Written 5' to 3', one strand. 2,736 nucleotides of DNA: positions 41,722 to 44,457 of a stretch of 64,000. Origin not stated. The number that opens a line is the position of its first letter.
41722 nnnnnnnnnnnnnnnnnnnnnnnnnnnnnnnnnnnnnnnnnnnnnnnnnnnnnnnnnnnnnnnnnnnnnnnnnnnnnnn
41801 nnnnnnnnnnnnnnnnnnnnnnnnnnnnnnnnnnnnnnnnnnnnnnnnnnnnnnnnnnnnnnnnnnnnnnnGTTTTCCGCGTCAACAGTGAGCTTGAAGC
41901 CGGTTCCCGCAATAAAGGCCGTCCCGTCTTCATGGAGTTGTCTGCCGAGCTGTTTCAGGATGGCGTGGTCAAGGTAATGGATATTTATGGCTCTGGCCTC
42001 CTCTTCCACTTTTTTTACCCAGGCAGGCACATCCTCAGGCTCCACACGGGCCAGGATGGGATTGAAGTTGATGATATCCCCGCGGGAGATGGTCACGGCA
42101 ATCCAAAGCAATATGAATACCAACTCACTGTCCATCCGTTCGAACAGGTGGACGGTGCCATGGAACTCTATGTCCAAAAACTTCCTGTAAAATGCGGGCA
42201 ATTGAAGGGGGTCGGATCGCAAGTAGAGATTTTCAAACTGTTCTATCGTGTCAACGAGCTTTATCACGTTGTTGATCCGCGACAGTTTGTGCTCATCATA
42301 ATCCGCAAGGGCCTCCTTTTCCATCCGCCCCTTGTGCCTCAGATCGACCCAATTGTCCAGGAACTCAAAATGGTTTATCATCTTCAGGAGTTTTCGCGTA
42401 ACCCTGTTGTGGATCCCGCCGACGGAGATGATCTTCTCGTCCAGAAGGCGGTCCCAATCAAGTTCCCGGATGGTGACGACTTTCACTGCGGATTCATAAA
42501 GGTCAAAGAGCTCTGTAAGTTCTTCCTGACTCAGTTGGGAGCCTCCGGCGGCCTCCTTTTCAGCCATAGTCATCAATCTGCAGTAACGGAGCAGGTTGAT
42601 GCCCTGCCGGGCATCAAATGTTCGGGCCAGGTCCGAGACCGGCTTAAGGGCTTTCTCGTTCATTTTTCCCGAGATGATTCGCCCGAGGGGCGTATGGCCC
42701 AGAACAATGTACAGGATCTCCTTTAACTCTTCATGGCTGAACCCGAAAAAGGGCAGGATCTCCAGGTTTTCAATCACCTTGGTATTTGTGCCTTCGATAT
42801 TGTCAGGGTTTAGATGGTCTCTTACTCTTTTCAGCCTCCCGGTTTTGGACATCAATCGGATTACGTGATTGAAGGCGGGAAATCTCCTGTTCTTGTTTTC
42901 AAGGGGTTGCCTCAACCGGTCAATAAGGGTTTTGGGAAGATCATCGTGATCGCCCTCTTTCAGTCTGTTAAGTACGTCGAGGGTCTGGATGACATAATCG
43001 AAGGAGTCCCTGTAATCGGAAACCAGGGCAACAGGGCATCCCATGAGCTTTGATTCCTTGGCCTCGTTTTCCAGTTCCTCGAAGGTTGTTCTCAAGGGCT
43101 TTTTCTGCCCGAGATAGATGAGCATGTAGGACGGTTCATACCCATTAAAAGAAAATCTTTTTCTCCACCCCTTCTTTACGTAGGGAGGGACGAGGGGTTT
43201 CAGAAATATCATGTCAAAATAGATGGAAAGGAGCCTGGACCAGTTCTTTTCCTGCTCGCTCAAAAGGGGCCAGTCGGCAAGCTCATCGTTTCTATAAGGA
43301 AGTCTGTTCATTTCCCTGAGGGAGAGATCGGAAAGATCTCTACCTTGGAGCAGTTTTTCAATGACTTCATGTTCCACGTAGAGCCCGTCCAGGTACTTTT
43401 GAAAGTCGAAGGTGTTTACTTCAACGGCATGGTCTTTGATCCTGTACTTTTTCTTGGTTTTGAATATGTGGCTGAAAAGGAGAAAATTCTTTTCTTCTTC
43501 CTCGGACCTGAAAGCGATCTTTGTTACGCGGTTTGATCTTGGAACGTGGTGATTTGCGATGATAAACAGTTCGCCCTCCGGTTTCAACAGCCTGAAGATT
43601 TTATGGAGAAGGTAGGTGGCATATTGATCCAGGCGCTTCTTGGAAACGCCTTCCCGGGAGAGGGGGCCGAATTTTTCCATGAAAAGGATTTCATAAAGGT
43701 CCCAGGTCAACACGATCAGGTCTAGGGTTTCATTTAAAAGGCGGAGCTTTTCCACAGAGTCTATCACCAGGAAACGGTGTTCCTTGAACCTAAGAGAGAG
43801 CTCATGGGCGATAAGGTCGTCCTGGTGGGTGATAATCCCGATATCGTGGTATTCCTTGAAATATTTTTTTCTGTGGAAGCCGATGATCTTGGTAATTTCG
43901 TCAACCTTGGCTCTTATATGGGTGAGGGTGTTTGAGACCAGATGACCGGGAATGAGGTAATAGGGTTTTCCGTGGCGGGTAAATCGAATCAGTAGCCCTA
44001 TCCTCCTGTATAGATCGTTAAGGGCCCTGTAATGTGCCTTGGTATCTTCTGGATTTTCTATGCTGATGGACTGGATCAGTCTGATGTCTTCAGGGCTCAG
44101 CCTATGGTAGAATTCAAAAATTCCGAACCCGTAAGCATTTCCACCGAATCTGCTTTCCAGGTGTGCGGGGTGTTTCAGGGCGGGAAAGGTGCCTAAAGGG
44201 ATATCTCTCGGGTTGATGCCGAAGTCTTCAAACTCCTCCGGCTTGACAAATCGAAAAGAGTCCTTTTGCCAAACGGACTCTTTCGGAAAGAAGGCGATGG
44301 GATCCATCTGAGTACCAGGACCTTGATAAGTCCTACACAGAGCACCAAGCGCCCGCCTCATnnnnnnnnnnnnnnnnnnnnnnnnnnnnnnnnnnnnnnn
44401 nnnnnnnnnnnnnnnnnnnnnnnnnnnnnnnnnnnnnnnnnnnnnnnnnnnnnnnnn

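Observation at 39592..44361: Orphan 1589-aa protein with degenerate GlnD-like HD modules, abutting the ABC operon and visibly more AT-rich than its neighbours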

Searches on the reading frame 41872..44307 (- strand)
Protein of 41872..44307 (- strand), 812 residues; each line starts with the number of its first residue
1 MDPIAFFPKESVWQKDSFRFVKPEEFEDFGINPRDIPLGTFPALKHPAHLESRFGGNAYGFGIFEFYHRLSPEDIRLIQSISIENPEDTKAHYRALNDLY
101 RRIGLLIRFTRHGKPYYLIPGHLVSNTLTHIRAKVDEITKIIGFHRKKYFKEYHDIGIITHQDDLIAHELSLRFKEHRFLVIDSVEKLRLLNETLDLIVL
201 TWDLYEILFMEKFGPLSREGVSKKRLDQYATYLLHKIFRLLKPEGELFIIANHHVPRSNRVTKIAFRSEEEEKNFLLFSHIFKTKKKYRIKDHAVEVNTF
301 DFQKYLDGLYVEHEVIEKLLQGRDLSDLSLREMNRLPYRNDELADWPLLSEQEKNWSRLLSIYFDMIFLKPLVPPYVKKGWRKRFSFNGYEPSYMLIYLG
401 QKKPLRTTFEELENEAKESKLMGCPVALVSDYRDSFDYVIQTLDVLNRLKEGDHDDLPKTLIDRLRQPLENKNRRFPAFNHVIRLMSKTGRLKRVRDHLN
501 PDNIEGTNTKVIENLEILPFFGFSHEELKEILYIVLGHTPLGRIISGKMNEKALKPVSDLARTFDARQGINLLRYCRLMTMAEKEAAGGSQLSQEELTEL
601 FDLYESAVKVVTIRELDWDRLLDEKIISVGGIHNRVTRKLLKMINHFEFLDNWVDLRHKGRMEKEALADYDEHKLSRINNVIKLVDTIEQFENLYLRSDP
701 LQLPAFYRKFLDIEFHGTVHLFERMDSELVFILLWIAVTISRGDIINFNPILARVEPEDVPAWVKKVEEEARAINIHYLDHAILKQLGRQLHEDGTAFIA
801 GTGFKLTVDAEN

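Call 43: predict_structure(alignment_id=A2)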
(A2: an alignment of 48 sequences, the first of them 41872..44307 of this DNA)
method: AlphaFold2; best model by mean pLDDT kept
length: 812 residues; sequences in the alignment: 48
mean_pLDDT: 86.6   pTM: 0.81
mean pLDDT of the five models: 86.6, 86.2, 85.0, 84.5, 83.6
residues with pLDDT >= 90: 438; 70-90: 300; 50-70: 48; < 50: 26
segments of 3 or more residues with pLDDT < 50: 1-16, 49-55
pLDDT, mean of each block of 10 residues (from residue 1): 27 49 79 75 66 52 59 81 78 86 82 81 59 90 92 91 79 87 89 93 89 69 89 96 96 88 92 90 90 91 80 73 84 89 77 93 97 89 86 92 96 94 89 93 96 85 93 94 97 95 87 96 97 96 93 94 94 97 92 93 95 90 90 93 93 88 88 91 93 80 88 90 93 94 90 84 94 91 91 93 91 71
secondary structure, 60 per line:
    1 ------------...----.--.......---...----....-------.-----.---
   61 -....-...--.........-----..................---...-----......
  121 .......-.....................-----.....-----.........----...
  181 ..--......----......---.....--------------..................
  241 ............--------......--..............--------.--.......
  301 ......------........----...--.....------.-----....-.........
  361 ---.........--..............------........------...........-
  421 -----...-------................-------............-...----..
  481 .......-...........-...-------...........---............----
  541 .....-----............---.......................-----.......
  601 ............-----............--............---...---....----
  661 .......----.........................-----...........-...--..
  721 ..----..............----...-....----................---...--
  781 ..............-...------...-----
elements in order (helices of 4 or more, strands of 3 or more residues): H23-29 E40-43 H62-65 H72-80 H86-103 E107-109 E115-120 H121-127 H129-149 E155-159 H165-173 E178-182 H185-190 E195-200 H204-208 H223-240 E241-252 E261-266 H269-281 E294-298 H299-306 H313-320 H330-334 H347-350 H352-360 E364-372 H375-384 E385-388 E395-402 H409-419 H436-451 H459-470 H479-487 H489-499 H511-521 H525-536 H541-545 H551-562 H566-588 H594-612 H618-629 H632-643 H653-656 H661-667 H672-696 H702-712 E714-716 H719-722 H727-740 E745-747 H749-752 H757-772 H781-794 E796-798 E805-807

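Call 47: fold_search(model_id=the predicted structure, library=pdb)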
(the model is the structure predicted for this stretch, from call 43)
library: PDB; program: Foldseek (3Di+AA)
matches with E <= 10: 1020; with E <= 0.001: 0
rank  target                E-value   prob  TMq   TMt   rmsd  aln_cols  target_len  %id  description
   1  3dtn_A                1.7e-03  1.00  0.15  0.44  10.0       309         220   12  Crystal structure of putative Methyltransferase-MM_2633 from Methanosarcina mazei . (released 2008-09-09)
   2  3dtn_B                1.8e-03  1.00  0.14  0.44   9.8       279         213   12  Crystal structure of putative Methyltransferase-MM_2633 from Methanosarcina mazei . (released 2008-09-09)
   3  4m7r_B                3.4e-03  1.00  0.14  0.49   9.6       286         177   12  Crystal structure of the N-terminal methyltransferase-like domain of anamorsin (released 2013-10-30)
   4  8x8j_A                4.1e-03  1.00  0.14  0.38   9.5       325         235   12  The structure of AbBioc in complex with inhibitor sinefungin (released 2024-11-13)
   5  8x8j_B                5.1e-03  1.00  0.13  0.36  10.4       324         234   12  The structure of AbBioc in complex with inhibitor sinefungin (released 2024-11-13)
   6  6gkz_C                5.1e-03  0.99  0.12  0.24  13.6       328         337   12  Crystal structure of Coclaurine N-Methyltransferase (CNMT) bound to N-methylheliamine and SAH (released 2019-01-16)
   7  7wdq_A                5.3e-03  0.97  0.13  0.28  16.4       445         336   10  DsyB in complex with SAM (released 2022-06-01)
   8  3bgv_C                5.6e-03  1.00  0.16  0.39  11.1       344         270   11  Crystal structure of mRNA cap guanine-N7 methyltransferase in complex with SAH (released 2007-12-04)
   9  2hv9                  5.8e-03  1.00  0.14  0.38  11.8       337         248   10  Encephalitozoon cuniculi mRNA Cap (Guanine-N7) Methyltransferase in complex with sinefungin (released 2006-09-19)
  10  7ux8_A                5.8e-03  0.98  0.15  0.28  16.1       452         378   10  Crystal structure of MfnG, an L- and D-tyrosine O-methyltransferase from the marformycin biosynthesis pathway of Strep (released 2022-09-28)
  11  4kwc                  6.1e-03  1.00  0.15  0.43  10.1       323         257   10  Structure of the plantazolicin methyltransferase BpumL in complex with SAH (released 2013-07-24)
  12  4m7r_A                6.1e-03  1.00  0.12  0.45  10.3       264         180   11  Crystal structure of the N-terminal methyltransferase-like domain of anamorsin (released 2013-10-30)
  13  5gm2_M                6.1e-03  1.00  0.13  0.33  11.5       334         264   10  Crystal structure of methyltransferase TleD complexed with SAH and teleocidin A1 (released 2016-09-28)
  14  5dm2                  6.6e-03  1.00  0.14  0.40  10.0       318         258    9  Crystal structure of the plantazolicin methyltransferase BpumL in complex with triazolic desmethylPZN analog and SAH (released 2015-09-23)
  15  8x8i_B                7.9e-03  1.00  0.14  0.40   9.3       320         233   12  The structure of AbBioc in complex with SAM cofactor (released 2024-11-13)
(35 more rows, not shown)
